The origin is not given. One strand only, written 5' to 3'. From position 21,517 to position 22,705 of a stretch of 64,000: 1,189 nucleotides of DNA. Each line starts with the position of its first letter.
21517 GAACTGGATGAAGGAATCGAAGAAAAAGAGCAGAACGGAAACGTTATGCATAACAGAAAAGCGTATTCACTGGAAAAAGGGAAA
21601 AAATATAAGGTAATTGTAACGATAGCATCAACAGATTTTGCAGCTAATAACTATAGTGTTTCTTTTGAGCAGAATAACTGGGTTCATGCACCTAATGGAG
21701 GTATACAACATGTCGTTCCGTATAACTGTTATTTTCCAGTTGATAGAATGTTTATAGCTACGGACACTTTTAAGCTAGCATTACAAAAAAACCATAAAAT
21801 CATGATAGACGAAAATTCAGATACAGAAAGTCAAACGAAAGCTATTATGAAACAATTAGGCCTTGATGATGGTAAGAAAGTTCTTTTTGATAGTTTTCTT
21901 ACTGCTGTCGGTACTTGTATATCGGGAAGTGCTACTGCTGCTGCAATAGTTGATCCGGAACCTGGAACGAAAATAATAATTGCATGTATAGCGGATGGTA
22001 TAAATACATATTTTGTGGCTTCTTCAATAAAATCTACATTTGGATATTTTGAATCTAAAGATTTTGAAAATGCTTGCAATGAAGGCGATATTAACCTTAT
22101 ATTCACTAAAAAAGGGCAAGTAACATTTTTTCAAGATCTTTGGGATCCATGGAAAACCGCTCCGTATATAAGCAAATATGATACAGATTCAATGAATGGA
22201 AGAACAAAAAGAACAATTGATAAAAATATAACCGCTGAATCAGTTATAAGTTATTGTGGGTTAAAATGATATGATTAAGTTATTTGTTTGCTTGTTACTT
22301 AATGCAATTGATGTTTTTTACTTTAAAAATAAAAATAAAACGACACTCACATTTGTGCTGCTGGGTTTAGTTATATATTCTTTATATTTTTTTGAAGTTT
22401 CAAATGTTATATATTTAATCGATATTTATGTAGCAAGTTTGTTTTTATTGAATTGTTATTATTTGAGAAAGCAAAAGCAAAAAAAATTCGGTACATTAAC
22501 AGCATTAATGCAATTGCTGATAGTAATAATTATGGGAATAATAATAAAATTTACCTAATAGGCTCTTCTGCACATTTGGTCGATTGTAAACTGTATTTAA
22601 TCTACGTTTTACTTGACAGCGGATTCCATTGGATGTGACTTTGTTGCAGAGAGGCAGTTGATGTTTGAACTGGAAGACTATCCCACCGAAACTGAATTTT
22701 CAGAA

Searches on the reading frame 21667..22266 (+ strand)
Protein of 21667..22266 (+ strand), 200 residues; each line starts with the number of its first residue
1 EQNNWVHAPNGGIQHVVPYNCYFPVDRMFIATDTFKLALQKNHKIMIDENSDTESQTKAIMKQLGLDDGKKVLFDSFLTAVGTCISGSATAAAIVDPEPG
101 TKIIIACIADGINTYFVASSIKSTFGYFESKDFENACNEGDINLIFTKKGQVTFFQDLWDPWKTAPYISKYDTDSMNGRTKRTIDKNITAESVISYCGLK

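Call 54: search_solved_structures(query=A3, max_evalue=10)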
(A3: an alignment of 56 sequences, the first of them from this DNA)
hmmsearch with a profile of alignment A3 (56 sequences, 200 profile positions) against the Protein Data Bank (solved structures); distinct sequences matched with E-value up to 10: 6.
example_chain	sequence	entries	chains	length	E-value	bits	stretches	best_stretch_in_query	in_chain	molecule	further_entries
6nye_A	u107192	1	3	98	0.11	15.7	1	49-141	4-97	Design construct XAX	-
6o0i_A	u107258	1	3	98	0.23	14.6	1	49-140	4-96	Design construct XAA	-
6nyi_A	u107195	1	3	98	0.61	13.2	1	49-138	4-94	Design construct XXA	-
7lsv_A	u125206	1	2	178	0.72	13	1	41-147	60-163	Calmodulin-dependent protein kinase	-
4by4_A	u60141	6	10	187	1.7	11.8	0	27-77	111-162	FI18190P1 | CG5907-PA, ISOFORM A | FREQUENIN 2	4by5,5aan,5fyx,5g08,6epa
2mp8_A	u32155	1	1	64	2.4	11.3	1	71-119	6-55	NKR-5-3B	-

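Call 61: predict_structure(alignment_id=A3)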
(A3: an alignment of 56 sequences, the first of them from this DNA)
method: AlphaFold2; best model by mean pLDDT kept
length: 200 residues; sequences in the alignment: 56
mean_pLDDT: 80.2   pTM: 0.74
mean pLDDT of the five models: 80.2, 79.5, 79.5, 78.8, 76.9
residues with pLDDT >= 90: 96; 70-90: 40; 50-70: 46; < 50: 18
segments of 3 or more residues with pLDDT < 50: 93-103, 106-109
pLDDT, mean of each block of 10 residues (from residue 1): 87 87 88 97 93 96 82 65 55 43 48 56 77 95 92 79 97 77 95 93
secondary structure, 60 per line:
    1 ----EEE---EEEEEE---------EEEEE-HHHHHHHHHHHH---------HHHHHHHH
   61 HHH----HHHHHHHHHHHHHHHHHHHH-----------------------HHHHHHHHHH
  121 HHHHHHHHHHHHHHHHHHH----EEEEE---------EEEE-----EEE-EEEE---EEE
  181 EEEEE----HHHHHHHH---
elements in order: E5-7 E11-16 E26-30 H32-43 H53-63 H68-87 H111-139 E144-148 E158-161 E167-169 E171-174 E178-185 H190-197

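Call 89: fold_search(model_id=the predicted structure, library=pdb)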
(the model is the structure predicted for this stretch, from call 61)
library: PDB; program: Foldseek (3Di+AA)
matches with E <= 10: 52; with E <= 0.001: 0
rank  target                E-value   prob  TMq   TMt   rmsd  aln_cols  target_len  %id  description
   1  9gs9_C                2.7e+00  0.01  0.15  0.11  15.4       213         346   10  Tn7016 PseCAST QCascade (released 2024-10-16)
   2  6no6_A                3.1e+00  0.02  0.13  0.12  16.5       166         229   11  K46bE&K114bD mutant ATP-grasp fold of Blastocystis hominis succinyl-CoA synthetase (released 2019-07-17)
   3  8v8o_A                3.1e+00  0.02  0.14  0.13  16.9       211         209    8  Switchgrass Chalcone Isomerase-Like Protein (released 2024-05-29)
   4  6no0_A                3.1e+00  0.02  0.13  0.12  16.1       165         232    9  ADP bound to ATP-grasp fold of Blastocystis hominis succinyl-CoA synthetase (released 2019-07-17)
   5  9gs9_B                3.3e+00  0.01  0.16  0.11  15.3       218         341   11  Tn7016 PseCAST QCascade (released 2024-10-16)
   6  8umd_C                3.9e+00  0.01  0.11  0.09  18.2       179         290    7  Cryo-EM structure of a single subunit of a Counterclockwise-locked form of the Salmonella enterica Typhimurium flagell (released 2024-01-24)
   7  8umx_C                4.1e+00  0.01  0.13  0.09  17.6       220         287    7  Cryo-EM structure of a single subunit of a Clockwise-locked form of the Salmonella enterica Typhimurium flagellar C-ri (released 2024-01-24)
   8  2fp4_B                4.4e+00  0.01  0.13  0.08  16.0       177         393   12  Crystal structure of pig GTP-specific succinyl-CoA synthetase in complex with GTP (released 2006-02-21)
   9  7q3h_A                4.6e+00  0.03  0.19  0.08  19.2       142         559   12  Pentameric ligand-gated ion channel, DeCLIC at pH 7 with 10 mM EDTA (released 2022-11-16)
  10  3ufx_B                4.6e+00  0.02  0.10  0.07  17.2        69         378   10  Thermus aquaticus succinyl-CoA synthetase in complex with GDP-Mn2+ (released 2012-06-27)
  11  9gs9_E                4.6e+00  0.01  0.15  0.11  16.0       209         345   10  Tn7016 PseCAST QCascade (released 2024-10-16)
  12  3ufx_G                4.9e+00  0.01  0.10  0.07  17.2        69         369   10  Thermus aquaticus succinyl-CoA synthetase in complex with GDP-Mn2+ (released 2012-06-27)
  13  6no5_A                4.9e+00  0.01  0.12  0.11  15.6       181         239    9  ADP bound to K46bE&K114bD mutant ATP-grasp fold of Blastocystis hominis succinyl-CoA synthetase (released 2019-07-17)
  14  1jll_E                5.2e+00  0.02  0.11  0.06  16.0        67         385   12  Crystal Structure Analysis of the E197betaA Mutant of E. coli SCS (released 2002-01-30)
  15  1jll_B                5.2e+00  0.02  0.11  0.06  15.9        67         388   12  Crystal Structure Analysis of the E197betaA Mutant of E. coli SCS (released 2002-01-30)
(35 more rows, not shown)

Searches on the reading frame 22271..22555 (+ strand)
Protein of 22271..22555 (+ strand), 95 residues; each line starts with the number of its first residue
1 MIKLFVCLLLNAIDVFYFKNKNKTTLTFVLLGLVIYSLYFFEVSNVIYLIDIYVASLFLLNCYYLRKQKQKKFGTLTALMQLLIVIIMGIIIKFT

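Call 10: search_protein_families(library=pfam, proteins=[window:22271-22555:+], max_evalue=0.1)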
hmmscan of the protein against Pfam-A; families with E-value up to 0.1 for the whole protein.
window:22271-22555:+ (95 aa): 1 family
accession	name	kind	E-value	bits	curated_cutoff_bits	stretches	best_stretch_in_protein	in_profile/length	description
PF24124.1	YphA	-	0.028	14.5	28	1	16-83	19-84/198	YphA-like integral membrane protein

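Call 55: search_protein_families(library=ncbifam, proteins=[window:22271-22555:+], max_evalue=0.1)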
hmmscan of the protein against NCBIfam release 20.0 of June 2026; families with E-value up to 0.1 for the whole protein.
window:22271-22555:+ (95 aa): 0 families

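Call 92: find_homologous_proteins(query=window:22271-22555:+, max_evalue=0.01)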
Query window:22271-22555:+ (95 aa): 2 proteins with E <= 0.01 among 10 candidates.
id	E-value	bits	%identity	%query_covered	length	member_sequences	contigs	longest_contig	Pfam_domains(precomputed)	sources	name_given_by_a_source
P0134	9.1e-46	172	94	100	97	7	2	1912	-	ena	-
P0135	2.1e-29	119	68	85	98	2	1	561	-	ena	-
